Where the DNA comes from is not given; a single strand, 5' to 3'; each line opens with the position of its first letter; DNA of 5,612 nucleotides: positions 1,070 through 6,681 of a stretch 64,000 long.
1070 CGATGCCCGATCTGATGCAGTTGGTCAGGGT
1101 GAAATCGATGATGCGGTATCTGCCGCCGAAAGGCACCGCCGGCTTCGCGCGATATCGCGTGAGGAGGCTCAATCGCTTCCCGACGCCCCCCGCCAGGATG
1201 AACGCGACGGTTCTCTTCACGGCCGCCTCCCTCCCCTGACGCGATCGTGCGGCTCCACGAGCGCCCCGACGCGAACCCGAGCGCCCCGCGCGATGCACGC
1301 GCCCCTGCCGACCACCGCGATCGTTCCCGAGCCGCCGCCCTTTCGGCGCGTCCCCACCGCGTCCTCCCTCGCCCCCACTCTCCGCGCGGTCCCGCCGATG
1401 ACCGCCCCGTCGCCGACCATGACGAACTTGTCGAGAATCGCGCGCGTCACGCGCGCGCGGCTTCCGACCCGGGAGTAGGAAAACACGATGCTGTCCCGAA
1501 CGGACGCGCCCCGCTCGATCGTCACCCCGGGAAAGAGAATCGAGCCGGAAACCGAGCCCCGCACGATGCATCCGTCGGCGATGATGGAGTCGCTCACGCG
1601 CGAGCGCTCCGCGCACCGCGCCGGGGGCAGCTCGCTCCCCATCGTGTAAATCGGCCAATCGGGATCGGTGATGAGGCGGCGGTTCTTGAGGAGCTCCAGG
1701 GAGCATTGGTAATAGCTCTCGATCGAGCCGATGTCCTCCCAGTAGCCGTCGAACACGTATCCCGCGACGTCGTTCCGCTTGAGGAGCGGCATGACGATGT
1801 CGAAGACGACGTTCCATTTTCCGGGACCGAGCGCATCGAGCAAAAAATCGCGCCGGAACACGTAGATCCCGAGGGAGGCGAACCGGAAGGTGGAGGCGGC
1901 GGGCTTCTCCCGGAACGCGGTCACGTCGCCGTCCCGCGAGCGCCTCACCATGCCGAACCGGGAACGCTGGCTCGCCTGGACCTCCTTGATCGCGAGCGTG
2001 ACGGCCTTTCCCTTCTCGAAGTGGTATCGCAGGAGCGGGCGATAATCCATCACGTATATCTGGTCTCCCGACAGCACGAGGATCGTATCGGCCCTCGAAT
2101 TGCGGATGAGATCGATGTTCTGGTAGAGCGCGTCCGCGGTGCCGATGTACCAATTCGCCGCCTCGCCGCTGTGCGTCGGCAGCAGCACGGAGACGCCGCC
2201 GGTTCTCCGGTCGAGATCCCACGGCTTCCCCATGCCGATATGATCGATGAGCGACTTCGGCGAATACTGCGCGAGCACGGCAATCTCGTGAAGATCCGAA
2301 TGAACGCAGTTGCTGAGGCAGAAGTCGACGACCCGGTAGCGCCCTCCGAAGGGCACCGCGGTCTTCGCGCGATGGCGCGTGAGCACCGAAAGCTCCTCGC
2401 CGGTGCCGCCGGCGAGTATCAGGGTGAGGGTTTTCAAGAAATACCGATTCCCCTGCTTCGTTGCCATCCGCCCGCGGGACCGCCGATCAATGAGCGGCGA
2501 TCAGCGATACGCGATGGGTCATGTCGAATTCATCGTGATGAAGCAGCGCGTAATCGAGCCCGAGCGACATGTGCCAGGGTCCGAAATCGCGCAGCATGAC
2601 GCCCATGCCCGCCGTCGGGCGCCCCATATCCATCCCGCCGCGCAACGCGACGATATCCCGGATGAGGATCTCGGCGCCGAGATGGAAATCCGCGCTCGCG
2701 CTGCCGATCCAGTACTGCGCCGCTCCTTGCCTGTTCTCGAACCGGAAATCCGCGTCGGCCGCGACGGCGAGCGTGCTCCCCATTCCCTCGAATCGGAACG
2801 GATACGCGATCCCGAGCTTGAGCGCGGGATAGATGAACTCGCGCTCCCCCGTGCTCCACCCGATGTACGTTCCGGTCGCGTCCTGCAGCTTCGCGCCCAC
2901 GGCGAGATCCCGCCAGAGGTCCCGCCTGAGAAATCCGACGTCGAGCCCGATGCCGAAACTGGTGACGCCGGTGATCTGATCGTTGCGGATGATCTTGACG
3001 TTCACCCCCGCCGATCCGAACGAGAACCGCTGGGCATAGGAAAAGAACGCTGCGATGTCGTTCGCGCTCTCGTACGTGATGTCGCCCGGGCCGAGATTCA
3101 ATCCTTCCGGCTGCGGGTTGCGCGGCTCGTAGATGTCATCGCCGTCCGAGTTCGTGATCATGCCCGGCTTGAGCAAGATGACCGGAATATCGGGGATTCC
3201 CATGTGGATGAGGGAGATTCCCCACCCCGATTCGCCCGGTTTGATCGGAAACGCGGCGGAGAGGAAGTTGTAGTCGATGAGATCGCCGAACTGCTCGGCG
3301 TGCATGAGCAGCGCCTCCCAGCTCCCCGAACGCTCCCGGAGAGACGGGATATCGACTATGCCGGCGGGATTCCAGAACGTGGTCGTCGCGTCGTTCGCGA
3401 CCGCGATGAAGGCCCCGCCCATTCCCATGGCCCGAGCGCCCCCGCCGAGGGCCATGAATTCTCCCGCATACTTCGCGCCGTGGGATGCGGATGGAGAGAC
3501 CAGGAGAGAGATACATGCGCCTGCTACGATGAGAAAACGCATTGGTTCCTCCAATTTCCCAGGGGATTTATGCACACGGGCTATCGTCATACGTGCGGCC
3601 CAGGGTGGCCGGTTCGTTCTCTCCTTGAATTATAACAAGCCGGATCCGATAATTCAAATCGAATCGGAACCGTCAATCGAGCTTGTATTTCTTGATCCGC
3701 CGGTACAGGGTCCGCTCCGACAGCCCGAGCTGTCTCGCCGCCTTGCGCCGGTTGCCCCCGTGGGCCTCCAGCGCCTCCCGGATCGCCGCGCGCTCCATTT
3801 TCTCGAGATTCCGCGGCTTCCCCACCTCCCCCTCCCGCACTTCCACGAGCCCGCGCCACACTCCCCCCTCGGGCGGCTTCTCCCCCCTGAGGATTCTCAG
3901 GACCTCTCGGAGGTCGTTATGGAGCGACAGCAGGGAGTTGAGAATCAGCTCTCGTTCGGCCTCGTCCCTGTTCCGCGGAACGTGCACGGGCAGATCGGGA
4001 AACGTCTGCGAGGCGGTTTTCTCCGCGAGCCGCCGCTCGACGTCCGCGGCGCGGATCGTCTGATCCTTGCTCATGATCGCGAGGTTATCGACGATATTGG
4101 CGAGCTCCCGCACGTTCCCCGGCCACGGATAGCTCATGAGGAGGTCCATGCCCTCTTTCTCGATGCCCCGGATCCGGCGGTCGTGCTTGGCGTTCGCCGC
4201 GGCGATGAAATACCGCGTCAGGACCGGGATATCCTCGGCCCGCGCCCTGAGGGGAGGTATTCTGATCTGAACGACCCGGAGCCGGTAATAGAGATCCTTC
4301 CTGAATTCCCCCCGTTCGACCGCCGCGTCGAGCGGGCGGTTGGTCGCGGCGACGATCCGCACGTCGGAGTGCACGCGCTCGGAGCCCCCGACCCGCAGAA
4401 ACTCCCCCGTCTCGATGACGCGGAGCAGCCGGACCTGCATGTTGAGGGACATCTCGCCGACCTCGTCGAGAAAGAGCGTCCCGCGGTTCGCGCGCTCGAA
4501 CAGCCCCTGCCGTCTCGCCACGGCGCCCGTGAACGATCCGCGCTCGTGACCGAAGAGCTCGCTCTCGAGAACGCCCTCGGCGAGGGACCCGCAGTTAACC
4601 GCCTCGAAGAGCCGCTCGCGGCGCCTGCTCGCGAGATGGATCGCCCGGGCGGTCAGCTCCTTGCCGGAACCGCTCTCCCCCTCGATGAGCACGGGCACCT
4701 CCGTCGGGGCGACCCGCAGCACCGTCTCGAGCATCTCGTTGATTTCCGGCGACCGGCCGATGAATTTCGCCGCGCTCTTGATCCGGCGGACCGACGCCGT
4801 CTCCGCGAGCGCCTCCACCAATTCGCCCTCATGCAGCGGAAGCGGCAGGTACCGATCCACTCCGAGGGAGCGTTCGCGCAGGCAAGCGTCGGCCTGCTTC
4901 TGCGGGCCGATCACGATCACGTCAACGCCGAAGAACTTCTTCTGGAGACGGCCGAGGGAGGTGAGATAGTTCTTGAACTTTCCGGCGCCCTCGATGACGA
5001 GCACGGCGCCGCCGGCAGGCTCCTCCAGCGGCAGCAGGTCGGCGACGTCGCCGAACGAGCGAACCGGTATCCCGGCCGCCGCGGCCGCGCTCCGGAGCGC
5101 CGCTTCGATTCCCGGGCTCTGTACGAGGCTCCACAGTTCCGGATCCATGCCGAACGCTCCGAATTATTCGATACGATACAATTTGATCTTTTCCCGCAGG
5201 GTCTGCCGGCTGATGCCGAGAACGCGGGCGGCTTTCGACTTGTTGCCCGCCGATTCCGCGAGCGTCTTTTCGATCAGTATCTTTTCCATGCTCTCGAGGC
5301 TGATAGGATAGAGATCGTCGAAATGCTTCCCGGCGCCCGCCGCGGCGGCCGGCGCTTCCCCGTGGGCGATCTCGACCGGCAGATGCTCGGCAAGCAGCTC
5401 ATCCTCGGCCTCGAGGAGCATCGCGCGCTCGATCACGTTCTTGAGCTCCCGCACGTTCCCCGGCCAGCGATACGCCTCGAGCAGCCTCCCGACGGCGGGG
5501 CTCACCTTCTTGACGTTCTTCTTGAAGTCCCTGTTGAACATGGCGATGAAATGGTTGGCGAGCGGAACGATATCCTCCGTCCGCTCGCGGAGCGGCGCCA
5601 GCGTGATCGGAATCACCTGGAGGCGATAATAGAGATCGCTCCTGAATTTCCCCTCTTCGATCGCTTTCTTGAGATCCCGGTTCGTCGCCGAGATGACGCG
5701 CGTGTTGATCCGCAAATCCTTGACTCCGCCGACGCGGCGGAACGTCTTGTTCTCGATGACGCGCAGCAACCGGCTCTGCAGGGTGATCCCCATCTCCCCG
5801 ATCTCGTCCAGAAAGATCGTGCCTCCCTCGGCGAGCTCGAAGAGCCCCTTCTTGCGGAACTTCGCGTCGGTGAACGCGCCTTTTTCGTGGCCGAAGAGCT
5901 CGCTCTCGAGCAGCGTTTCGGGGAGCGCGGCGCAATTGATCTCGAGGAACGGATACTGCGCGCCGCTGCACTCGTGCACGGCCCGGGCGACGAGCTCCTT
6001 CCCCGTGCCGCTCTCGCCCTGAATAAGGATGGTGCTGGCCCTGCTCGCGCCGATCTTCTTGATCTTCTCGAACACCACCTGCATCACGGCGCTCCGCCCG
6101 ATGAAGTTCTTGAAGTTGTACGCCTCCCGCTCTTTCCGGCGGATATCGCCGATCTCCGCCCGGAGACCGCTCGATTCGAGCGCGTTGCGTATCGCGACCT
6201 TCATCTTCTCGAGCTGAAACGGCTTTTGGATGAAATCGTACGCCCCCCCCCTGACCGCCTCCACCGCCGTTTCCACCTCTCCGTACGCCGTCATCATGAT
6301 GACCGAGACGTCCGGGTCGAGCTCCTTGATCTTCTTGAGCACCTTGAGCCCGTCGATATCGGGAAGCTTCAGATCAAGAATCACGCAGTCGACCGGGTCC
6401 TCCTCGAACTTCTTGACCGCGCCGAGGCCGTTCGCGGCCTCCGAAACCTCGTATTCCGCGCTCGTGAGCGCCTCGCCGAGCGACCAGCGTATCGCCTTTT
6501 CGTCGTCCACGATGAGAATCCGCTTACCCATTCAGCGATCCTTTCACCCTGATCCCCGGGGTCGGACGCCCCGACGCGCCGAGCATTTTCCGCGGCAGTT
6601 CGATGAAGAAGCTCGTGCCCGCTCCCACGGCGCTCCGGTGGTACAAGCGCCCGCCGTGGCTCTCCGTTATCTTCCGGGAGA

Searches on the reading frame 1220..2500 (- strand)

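Call 43: search_protein_families(library=pfam, proteins=[window:1220-2500:-], max_evalue=0.00001)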
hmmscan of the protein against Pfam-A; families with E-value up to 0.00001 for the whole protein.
window:1220-2500:- (427 aa): 4 families
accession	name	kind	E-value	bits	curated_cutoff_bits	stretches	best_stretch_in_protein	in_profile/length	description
PF00483.29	NTP_transferase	-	8.9e-47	160.2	21.2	1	26-271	2-243/245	Nucleotidyl transferase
PF24894.1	Hexapep_GlmU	-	1.3e-17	64.2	23.3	1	298-370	12-85/104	GlmU-like, C-terminal hexapeptide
PF25084.1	LbH_EIF2B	-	1.3e-07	32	54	1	297-367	31-104/105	EIF2B subunit epsilon LbH domain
PF25247.1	LbH_GLGC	-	3.4e-07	30.7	27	0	291-340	3-52/135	GLGC left-handed parallel beta-helix domain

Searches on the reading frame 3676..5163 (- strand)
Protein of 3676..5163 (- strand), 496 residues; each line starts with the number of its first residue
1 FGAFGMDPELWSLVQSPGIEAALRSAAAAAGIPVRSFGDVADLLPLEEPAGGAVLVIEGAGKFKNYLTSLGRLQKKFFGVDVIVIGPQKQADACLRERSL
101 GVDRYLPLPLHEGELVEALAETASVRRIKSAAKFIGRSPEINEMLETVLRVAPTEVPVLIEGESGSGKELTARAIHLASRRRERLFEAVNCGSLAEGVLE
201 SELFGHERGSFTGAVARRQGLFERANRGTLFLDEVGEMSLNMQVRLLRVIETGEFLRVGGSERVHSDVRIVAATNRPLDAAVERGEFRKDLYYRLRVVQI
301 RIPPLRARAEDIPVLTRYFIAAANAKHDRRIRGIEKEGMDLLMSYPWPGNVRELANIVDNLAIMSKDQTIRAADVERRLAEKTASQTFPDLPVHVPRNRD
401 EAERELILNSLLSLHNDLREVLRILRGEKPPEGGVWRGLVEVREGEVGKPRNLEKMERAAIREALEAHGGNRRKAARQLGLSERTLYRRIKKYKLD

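Call 43: search_protein_families(library=pfam, proteins=[window:3676-5163:-], max_evalue=0.00001)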
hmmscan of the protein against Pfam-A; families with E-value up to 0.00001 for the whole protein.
window:3676-5163:- (496 aa): 7 families
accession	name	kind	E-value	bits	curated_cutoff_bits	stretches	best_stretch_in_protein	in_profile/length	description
PF00158.32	Sigma54_activat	-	8.5e-67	224.5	20.2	1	135-300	2-167/168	Sigma-54 interaction domain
PF25601.1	AAA_lid_14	-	5.8e-25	87.4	27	1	306-386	1-81/87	AAA+ ATPase lid domain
PF14532.12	Sigma54_activ_2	-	6.7e-21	75.4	25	1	135-305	1-138/138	Sigma-54 interaction domain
PF02954.25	HTH_8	-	1.1e-14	54.4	22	1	453-493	2-42/42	Bacterial regulatory protein, Fis family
PF18024.7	HTH_50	-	1.5e-07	31.4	27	1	453-495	8-49/50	Helix-turn-helix domain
PF07728.20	AAA_5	-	1.4e-06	28.8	22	1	157-278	1-125/139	AAA domain (dynein-related subfamily)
PF13518.12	HTH_28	-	9.2e-06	26.1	25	1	460-494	5-37/52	Helix-turn-helix domain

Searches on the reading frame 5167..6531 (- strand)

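Call 43: search_protein_families(library=pfam, proteins=[window:5167-6531:-], max_evalue=0.00001)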
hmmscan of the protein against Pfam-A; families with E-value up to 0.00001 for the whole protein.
window:5167-6531:- (455 aa): 7 families
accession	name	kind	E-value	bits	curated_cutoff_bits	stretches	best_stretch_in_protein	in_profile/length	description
PF00158.32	Sigma54_activat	-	9.5e-67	224.3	20.2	1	144-309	2-167/168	Sigma-54 interaction domain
PF00072.30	Response_reg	-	2.7e-32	111.7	30.2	1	5-114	1-110/111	Response regulator receiver domain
PF25601.1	AAA_lid_14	-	2.2e-27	95.2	27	1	315-395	1-81/87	AAA+ ATPase lid domain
PF14532.12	Sigma54_activ_2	-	5.7e-18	65.9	25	1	144-314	1-138/138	Sigma-54 interaction domain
PF02954.25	HTH_8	-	7.7e-15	54.8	22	1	411-451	1-41/42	Bacterial regulatory protein, Fis family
PF07728.20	AAA_5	-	1.4e-07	32.1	22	1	168-285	2-123/139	AAA domain (dynein-related subfamily)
PF00004.35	AAA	-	1.9e-06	28.8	21.2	1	168-292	1-119/131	ATPase family associated with various cellular activities (AAA)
